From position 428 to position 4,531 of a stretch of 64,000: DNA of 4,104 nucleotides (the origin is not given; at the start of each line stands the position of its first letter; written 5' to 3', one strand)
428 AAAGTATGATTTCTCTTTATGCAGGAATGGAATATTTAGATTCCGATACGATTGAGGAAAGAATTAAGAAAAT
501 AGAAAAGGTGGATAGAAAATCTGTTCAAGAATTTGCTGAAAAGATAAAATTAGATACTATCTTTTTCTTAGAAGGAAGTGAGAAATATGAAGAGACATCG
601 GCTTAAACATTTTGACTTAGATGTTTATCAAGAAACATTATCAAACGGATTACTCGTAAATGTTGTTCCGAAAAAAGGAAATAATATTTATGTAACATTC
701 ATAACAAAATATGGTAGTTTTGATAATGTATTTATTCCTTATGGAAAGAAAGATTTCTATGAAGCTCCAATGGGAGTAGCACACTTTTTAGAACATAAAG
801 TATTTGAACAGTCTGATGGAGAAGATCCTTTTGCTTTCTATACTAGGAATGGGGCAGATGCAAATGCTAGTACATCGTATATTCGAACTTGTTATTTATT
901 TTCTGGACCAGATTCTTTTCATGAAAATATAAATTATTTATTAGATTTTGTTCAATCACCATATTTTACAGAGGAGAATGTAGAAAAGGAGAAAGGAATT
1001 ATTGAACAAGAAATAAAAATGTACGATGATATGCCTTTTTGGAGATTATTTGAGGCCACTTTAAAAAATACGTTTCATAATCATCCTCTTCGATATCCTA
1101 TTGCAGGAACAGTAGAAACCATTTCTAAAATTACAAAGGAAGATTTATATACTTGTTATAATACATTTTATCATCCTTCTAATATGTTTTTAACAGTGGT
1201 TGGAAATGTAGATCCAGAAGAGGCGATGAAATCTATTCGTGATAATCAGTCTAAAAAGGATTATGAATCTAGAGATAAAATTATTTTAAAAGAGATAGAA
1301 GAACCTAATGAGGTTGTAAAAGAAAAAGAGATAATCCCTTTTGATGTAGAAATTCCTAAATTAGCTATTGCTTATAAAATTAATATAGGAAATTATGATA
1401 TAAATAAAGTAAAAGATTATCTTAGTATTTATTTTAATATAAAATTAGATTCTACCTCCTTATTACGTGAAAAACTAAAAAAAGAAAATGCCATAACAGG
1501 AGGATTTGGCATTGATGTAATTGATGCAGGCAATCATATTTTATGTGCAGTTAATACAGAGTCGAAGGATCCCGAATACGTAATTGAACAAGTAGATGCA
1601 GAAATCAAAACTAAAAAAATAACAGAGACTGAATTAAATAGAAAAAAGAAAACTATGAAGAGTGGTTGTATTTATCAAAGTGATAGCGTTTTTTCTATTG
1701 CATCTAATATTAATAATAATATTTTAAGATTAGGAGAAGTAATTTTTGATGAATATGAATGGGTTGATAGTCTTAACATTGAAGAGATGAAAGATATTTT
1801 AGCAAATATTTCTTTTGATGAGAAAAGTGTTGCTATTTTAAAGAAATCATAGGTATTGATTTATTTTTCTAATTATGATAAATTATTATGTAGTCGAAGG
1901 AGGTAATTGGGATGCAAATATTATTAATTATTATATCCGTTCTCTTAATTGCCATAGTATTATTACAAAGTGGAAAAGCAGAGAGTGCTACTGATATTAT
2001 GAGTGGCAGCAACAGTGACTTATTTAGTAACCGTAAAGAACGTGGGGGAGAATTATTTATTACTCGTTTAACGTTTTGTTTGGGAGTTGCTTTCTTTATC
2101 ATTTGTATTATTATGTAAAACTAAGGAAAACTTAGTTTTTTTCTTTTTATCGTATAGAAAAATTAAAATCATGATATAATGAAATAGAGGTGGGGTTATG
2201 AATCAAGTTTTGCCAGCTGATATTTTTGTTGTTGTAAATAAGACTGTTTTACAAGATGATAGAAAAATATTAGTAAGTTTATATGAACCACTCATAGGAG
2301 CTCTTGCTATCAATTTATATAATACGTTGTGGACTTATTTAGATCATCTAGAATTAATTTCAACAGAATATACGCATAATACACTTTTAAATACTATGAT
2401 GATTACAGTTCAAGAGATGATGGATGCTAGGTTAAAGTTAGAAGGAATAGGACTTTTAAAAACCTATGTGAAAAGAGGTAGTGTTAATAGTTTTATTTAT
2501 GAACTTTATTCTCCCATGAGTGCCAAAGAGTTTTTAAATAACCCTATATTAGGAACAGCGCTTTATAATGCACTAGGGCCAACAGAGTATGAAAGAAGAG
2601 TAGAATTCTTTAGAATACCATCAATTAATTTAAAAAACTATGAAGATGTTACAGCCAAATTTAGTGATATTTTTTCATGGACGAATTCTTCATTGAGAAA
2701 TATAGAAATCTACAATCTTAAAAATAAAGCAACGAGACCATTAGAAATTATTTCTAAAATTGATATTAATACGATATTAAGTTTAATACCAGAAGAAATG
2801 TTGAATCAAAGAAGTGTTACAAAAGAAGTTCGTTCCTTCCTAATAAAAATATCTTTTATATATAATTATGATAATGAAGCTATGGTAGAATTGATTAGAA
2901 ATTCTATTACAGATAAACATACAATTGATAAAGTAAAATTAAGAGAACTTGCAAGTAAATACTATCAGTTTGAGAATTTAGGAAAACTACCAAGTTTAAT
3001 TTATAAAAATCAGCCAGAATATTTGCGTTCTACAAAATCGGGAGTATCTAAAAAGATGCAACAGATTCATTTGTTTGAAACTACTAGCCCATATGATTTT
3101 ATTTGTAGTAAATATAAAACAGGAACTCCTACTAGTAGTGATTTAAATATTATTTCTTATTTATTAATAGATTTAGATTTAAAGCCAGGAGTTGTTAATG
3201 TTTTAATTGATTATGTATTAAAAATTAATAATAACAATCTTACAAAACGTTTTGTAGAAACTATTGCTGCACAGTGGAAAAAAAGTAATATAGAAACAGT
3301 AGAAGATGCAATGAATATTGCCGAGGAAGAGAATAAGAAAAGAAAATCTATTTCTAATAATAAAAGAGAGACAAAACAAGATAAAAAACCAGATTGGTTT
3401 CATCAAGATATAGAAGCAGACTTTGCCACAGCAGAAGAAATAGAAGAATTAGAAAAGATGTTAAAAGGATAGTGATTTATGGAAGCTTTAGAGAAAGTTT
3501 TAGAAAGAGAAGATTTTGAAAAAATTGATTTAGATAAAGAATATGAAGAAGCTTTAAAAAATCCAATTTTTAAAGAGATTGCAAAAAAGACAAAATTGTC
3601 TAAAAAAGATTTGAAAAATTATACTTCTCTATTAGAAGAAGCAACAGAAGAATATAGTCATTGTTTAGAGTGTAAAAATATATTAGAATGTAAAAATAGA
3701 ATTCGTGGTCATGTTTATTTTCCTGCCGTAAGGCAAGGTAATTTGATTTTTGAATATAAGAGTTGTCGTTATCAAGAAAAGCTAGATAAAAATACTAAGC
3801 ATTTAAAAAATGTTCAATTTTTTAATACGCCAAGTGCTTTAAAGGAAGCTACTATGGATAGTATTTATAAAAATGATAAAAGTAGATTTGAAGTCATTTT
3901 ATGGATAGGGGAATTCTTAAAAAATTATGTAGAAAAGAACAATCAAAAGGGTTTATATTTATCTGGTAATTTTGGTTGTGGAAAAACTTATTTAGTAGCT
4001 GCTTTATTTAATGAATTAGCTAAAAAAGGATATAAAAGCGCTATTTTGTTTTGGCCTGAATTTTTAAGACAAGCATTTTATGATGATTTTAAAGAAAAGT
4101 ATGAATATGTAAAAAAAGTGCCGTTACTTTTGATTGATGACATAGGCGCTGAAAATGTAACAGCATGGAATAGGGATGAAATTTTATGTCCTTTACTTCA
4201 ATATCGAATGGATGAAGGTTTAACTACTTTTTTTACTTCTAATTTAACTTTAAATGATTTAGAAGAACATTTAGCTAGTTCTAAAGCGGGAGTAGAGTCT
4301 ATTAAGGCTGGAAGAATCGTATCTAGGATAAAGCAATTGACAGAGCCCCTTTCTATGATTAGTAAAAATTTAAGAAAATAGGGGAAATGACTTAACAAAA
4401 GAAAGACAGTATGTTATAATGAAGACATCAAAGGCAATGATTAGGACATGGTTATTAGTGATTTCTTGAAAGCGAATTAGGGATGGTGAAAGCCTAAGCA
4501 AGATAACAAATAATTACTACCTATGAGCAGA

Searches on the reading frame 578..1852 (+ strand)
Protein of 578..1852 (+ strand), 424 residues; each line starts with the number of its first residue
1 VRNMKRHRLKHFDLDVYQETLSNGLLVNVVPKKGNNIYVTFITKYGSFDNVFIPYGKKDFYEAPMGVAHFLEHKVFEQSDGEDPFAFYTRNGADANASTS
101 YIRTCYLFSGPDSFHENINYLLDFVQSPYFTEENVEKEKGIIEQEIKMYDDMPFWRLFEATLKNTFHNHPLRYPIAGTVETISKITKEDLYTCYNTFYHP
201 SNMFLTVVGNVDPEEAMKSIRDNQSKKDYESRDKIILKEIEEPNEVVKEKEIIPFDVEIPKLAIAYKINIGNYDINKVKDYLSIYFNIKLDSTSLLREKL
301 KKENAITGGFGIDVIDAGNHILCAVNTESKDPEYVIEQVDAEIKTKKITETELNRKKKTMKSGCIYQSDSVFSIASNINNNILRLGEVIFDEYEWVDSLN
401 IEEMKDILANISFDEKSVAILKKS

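Call 25: search_protein_families(library=pfam, proteins=[window:578-1852:+], max_evalue=0.00001)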
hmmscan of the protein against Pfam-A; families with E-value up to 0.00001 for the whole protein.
window:578-1852:+ (424 aa): 2 families
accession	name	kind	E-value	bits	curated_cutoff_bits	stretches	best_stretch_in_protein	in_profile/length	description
PF00675.25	Peptidase_M16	-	7.8e-17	62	22.3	1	64-178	30-148/149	Insulinase (Peptidase family M16)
PF05193.26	Peptidase_M16_C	-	3.5e-16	60.1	23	1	184-359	1-180/181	Peptidase M16 inactive domain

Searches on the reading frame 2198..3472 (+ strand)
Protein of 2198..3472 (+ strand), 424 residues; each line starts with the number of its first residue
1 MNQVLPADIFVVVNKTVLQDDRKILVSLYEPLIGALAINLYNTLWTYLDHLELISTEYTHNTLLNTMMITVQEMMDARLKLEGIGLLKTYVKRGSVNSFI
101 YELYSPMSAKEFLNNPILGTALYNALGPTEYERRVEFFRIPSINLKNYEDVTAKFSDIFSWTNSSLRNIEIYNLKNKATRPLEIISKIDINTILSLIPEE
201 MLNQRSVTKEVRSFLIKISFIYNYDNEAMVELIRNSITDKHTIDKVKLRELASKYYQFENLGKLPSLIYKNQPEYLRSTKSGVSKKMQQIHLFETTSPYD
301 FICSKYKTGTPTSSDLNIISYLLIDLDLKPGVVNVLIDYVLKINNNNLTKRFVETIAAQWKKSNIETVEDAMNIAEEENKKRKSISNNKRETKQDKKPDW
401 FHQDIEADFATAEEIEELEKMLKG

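Call 25: search_protein_families(library=pfam, proteins=[window:2198-3472:+], max_evalue=0.00001)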
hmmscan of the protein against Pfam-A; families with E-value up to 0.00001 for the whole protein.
window:2198-3472:+ (424 aa): 1 family
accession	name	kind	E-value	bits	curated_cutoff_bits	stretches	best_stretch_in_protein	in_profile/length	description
PF07261.16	DnaB_2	-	2.9e-14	52.9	22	1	305-373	6-72/74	Replication initiation and membrane attachment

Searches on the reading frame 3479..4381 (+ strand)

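Call 25: search_protein_families(library=pfam, proteins=[window:3479-4381:+], max_evalue=0.00001)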
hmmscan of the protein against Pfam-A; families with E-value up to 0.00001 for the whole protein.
window:3479-4381:+ (300 aa): 1 family
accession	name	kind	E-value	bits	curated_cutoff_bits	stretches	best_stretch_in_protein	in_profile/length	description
PF03969.22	AFG1_ATPase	-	1.3e-07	31.3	27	1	96-191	5-95/361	AFG1-like ATPase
